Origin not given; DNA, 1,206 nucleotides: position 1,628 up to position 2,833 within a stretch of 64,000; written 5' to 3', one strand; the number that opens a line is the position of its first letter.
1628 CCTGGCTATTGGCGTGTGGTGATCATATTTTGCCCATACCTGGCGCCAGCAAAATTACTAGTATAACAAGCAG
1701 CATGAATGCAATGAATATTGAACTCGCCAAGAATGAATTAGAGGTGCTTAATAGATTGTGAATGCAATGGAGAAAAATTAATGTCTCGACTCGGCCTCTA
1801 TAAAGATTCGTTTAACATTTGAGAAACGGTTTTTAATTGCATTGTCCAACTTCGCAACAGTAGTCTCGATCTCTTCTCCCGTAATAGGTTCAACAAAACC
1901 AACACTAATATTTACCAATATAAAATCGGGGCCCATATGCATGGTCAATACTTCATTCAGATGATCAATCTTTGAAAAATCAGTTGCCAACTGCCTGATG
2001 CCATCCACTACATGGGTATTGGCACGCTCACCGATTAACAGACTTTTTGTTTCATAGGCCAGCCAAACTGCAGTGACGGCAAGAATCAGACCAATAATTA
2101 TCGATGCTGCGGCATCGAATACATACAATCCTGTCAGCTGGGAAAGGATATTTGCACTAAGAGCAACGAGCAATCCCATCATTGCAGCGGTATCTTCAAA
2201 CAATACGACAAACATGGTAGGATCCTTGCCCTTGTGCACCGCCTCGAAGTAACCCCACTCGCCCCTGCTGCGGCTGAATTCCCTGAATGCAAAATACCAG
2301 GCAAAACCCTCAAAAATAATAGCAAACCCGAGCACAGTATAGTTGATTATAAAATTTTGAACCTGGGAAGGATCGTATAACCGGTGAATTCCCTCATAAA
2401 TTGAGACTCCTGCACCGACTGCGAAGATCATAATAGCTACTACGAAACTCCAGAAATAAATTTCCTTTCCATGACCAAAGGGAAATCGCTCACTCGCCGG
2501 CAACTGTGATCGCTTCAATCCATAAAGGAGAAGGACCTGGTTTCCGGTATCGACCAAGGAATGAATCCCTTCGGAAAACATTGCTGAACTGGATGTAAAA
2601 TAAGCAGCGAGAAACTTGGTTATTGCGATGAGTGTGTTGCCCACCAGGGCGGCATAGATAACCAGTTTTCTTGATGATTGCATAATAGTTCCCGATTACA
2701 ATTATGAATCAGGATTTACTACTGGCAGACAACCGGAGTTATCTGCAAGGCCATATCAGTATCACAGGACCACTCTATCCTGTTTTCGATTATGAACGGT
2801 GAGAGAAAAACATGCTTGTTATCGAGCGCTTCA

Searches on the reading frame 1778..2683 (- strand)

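Call 27: search_protein_families(library=pfam, proteins=[window:1778-2683:-], max_evalue=0.00001)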
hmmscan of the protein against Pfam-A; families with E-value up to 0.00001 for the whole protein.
window:1778-2683:- (301 aa): 1 family
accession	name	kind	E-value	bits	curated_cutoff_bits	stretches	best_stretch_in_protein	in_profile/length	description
PF01545.26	Cation_efflux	-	4.8e-36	124.9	26.6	1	10-216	2-197/198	Cation efflux family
